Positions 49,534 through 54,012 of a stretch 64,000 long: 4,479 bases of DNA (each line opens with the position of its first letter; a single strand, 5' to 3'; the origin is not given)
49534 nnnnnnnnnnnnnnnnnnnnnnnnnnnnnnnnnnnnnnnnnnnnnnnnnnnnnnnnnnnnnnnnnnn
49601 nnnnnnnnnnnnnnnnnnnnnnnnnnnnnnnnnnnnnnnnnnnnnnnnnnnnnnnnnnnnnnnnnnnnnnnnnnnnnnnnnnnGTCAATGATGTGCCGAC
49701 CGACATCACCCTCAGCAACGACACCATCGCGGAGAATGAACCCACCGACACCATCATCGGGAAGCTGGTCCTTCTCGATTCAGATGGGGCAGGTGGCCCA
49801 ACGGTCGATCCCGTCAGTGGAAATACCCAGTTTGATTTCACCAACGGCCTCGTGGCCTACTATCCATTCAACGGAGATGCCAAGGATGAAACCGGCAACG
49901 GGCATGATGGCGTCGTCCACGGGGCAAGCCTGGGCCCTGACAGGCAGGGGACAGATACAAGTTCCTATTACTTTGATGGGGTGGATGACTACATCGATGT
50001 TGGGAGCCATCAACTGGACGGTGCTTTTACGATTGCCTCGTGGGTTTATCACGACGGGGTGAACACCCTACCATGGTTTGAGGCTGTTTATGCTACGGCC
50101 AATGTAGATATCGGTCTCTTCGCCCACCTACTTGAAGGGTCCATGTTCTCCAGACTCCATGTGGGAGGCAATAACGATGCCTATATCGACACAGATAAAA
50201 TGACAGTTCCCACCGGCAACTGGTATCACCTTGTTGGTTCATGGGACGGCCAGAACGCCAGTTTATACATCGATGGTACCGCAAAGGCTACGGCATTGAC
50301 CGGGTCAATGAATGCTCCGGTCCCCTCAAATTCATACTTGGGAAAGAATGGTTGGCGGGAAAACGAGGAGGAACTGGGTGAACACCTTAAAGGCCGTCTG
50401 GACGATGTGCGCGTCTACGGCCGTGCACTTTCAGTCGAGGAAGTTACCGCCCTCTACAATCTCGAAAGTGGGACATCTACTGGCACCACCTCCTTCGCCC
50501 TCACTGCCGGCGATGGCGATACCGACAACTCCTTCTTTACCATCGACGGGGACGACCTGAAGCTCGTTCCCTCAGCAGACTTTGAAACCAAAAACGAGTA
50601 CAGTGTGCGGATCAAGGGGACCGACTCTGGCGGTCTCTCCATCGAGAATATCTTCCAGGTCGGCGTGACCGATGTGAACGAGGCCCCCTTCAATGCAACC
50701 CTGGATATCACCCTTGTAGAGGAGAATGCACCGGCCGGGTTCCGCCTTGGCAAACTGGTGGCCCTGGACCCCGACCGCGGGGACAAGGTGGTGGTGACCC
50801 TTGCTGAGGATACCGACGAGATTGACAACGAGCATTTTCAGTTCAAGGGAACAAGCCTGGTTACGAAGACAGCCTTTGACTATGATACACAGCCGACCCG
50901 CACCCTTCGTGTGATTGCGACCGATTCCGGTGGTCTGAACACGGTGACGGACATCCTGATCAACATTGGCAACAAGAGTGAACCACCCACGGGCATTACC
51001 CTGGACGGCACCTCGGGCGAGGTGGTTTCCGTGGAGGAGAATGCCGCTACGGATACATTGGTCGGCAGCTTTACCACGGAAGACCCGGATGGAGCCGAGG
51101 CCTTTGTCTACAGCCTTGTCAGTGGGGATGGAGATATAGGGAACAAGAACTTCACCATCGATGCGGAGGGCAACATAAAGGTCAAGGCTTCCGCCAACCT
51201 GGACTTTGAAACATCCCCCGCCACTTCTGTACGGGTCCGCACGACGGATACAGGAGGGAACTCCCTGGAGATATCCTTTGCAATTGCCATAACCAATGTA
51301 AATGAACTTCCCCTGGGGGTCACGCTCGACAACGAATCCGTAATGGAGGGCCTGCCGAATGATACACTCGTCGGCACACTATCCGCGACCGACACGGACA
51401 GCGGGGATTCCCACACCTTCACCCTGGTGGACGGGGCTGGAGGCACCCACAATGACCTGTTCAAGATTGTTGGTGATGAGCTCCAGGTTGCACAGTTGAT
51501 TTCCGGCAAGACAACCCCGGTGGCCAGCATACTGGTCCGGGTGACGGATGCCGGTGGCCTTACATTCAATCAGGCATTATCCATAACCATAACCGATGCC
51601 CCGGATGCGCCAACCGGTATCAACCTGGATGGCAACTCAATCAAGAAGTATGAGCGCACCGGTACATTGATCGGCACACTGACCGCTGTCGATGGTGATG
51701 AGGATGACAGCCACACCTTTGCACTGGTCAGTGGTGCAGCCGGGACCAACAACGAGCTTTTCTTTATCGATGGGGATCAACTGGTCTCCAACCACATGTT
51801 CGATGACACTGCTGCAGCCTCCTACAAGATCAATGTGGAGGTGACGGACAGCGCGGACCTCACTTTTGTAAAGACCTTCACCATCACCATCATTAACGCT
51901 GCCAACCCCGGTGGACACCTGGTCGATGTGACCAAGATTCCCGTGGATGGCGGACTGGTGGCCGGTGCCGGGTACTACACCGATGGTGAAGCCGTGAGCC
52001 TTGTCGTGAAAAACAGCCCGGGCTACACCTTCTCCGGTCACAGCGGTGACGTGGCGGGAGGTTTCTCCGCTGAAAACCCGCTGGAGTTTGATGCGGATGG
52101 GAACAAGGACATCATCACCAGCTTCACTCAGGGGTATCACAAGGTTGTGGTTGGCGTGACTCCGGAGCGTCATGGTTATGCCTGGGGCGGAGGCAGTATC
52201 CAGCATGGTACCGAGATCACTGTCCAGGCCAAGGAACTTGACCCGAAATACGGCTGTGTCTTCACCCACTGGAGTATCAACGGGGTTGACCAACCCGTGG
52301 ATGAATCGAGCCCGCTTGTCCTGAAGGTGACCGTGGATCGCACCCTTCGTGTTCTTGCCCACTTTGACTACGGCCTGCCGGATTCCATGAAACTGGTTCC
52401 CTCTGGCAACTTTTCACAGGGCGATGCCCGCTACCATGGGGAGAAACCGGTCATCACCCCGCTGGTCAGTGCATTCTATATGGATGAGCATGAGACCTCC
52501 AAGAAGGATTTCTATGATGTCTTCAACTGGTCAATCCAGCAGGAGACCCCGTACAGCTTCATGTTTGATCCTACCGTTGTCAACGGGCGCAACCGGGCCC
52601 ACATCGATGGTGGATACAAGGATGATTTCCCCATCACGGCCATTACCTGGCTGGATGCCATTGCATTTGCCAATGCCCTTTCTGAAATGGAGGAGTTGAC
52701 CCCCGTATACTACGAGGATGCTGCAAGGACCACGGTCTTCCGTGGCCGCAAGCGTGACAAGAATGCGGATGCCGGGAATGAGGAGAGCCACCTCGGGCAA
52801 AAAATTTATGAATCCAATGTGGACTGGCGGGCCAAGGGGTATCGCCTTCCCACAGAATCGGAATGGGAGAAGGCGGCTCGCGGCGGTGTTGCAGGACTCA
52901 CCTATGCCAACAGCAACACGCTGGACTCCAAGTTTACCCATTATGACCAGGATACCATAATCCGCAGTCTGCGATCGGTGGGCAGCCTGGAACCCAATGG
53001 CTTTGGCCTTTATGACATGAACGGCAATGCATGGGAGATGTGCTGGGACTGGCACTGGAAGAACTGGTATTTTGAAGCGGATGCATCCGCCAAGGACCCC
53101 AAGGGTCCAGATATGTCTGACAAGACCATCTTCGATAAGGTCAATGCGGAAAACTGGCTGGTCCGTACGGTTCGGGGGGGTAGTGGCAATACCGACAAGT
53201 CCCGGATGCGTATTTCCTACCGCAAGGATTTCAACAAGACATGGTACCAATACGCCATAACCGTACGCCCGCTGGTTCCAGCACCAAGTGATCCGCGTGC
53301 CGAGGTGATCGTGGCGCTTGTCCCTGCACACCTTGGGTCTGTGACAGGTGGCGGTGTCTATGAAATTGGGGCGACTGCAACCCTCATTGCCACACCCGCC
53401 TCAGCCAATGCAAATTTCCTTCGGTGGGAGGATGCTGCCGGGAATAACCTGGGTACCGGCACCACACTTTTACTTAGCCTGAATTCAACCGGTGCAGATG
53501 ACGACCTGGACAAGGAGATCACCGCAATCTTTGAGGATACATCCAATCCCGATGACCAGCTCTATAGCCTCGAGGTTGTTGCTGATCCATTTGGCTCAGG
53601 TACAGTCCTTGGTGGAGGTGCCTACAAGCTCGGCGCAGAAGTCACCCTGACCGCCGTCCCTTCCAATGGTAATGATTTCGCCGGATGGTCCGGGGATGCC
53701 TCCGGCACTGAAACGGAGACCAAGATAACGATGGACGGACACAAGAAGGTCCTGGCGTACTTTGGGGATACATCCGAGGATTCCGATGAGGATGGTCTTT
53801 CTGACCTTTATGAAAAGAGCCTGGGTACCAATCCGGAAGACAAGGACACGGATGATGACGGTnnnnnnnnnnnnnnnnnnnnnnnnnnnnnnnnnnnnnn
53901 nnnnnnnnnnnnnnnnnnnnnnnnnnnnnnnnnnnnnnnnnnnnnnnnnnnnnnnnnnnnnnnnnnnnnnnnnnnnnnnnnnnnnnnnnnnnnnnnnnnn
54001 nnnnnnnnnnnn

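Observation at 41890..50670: Cadherin repeats split at one conserved loop by nested lectin, propeller or LamG domains (a cassette-like display scaffold)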

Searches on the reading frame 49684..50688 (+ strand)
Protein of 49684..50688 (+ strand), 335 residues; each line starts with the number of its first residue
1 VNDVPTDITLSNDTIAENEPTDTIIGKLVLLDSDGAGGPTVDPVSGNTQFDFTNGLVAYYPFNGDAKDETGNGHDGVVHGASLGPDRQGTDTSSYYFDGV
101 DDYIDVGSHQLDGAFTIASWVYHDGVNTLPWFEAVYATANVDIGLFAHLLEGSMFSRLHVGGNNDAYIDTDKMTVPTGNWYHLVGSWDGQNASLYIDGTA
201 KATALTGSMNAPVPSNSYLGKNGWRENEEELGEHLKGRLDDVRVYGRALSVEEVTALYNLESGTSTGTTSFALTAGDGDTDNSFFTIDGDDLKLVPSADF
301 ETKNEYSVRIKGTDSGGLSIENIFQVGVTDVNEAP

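Call 6: search_protein_families(library=pfam, max_evalue=1, proteins=[window:49684-50688:+])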
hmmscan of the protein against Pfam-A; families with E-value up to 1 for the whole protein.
window:49684-50688:+ (335 aa): 4 families
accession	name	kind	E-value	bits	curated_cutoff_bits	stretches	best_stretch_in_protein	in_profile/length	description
PF13385.13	Laminin_G_3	-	6.6e-24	85.2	27.6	1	98-254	1-150/151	Concanavalin A-like lectin/glucanases superfamily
PF02210.31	Laminin_G_2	-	0.00016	22.6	22.9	1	148-246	24-125/126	Laminin G domain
PF00028.23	Cadherin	-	0.0053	17.6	28.8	1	270-328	32-90/93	Cadherin domain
PF00054.30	Laminin_G_1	-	0.11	13.1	24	1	148-245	25-126/131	Laminin G domain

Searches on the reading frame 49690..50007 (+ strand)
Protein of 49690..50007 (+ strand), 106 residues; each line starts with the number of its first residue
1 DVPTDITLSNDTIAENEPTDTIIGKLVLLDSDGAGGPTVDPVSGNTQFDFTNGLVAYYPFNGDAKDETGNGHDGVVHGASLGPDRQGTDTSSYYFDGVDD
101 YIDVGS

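Call 69: search_protein_representatives(protein=window:49690-50007:+)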
Query: 106 residues. Proteins with E-value up to 0.001 (for the whole library): 18495; up to 1e-10: 4319; up to 1e-30: 249. The best 150 are listed.
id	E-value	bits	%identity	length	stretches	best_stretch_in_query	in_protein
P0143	2.9e-96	333.6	44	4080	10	46-104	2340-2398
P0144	7.6e-96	332.3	46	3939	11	50-102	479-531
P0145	5.6e-92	319.8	49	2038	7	6-105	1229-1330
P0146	1.8e-85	298.9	45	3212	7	41-104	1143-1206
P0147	7.5e-84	293.6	41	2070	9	46-103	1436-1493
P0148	1.5e-80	283.0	45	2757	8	43-101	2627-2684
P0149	1.3e-76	270.4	54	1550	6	49-103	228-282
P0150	4.4e-76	268.6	45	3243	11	49-105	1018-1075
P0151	1.3e-72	257.4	49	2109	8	45-104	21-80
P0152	1.4e-72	257.3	54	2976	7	50-104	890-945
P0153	2.5e-72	256.5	47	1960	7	50-105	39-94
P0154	2.0e-70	250.4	48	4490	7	43-105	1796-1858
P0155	1.5e-69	247.6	53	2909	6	51-103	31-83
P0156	2.5e-69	246.9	57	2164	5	44-104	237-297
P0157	3.7e-68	243.1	48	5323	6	50-104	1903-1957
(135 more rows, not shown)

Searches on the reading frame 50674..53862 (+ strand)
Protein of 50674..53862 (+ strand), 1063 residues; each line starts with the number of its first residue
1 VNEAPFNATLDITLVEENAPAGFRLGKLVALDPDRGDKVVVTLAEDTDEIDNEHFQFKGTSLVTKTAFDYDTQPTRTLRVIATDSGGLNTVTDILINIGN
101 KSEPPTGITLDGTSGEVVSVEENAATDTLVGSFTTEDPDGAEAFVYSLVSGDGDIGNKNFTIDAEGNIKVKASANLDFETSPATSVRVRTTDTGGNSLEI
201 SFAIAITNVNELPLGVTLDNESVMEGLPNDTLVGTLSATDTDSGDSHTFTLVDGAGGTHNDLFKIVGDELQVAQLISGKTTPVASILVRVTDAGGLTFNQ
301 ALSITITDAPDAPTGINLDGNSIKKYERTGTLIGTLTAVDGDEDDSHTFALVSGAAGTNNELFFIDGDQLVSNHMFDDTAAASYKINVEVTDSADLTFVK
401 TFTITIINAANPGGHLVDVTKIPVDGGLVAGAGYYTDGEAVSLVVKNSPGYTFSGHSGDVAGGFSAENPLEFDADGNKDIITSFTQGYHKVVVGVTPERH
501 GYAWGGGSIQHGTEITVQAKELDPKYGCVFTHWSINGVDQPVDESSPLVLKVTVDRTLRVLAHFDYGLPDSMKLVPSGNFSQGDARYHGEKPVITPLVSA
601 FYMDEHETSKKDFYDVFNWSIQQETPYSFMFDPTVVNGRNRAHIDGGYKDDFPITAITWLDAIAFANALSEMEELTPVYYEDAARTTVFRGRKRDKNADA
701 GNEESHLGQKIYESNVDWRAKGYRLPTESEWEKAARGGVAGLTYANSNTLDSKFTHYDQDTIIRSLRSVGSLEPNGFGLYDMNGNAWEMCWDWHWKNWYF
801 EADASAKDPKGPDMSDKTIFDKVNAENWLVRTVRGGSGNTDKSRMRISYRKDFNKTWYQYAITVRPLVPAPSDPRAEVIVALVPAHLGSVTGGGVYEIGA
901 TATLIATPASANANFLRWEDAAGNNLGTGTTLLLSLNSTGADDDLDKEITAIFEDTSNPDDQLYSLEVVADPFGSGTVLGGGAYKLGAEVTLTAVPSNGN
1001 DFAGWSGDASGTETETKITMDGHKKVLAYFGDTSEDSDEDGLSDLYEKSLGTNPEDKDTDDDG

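Call 18: search_protein_families(library=pfam, max_evalue=0.001, proteins=[window:50674-53862:+])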
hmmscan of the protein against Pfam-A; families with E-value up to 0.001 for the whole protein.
window:50674-53862:+ (1063 aa): 3 families
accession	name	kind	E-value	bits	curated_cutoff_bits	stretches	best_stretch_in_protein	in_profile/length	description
PF03781.23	FGE-sulfatase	-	2.4e-35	122.9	23.3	1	571-857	4-239/255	Sulfatase-modifying factor enzyme 1-like domain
PF18998.6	Flg_new_2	-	3.1e-29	101.2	23.6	3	970-1030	5-69/73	Divergent InlB B-repeat domain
PF00028.23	Cadherin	-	1.1e-21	77.4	28.8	1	117-199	2-83/93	Cadherin domain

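Call 79: search_protein_families(library=ncbifam, max_evalue=0.01, proteins=[window:50674-53862:+])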
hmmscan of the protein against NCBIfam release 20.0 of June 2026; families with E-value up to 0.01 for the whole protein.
window:50674-53862:+ (1063 aa): 8 families
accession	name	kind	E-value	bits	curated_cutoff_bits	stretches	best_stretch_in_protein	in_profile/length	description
TIGR03525.2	GldK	equivalog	3.8e-13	49.5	350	1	711-839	244-376/408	T9SS ring complex lipoprotein PorK/GldK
TIGR02171.1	Fb_sc_TIGR02171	subfamily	3e-08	32.1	544.35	1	647-794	99-218/912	TIGR02171 family lipoprotein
NF051459.1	pyoverdine_PvdO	equivalog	4.4e-07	29.3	500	1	720-842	140-262/280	dihydropyoverdine dehydrogenase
TIGR03440.2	egtB_TIGR03440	equivalog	2.1e-06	27.1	360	1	670-854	242-400/413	ergothioneine biosynthesis protein EgtB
TIGR03524.1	GldJ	equivalog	9.9e-05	21.2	458.2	0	692-746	235-287/559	gliding motility lipoprotein GldJ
TIGR01965.1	VCBS_repeat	domain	0.0016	18.6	15.5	0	234-314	2-85/99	VCBS domain-containing protein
TIGR03530.1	GldJ_short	equivalog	0.0035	16.3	382.9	0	597-759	95-245/396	gliding motility lipoprotein GldJ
NF041186.1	SenA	equivalog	0.0036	16.7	420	1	671-854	241-368/382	selenoneine synthase SenA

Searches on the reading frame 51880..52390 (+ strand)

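Call 59: search_protein_families(library=pfam, max_evalue=0.01, proteins=[window:51880-52390:+])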
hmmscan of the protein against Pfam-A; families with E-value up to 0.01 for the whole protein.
window:51880-52390:+ (170 aa): 1 family
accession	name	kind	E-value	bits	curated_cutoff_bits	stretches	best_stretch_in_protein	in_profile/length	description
PF18998.6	Flg_new_2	-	1.8e-13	50.7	23.6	2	17-83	3-70/73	Divergent InlB B-repeat domain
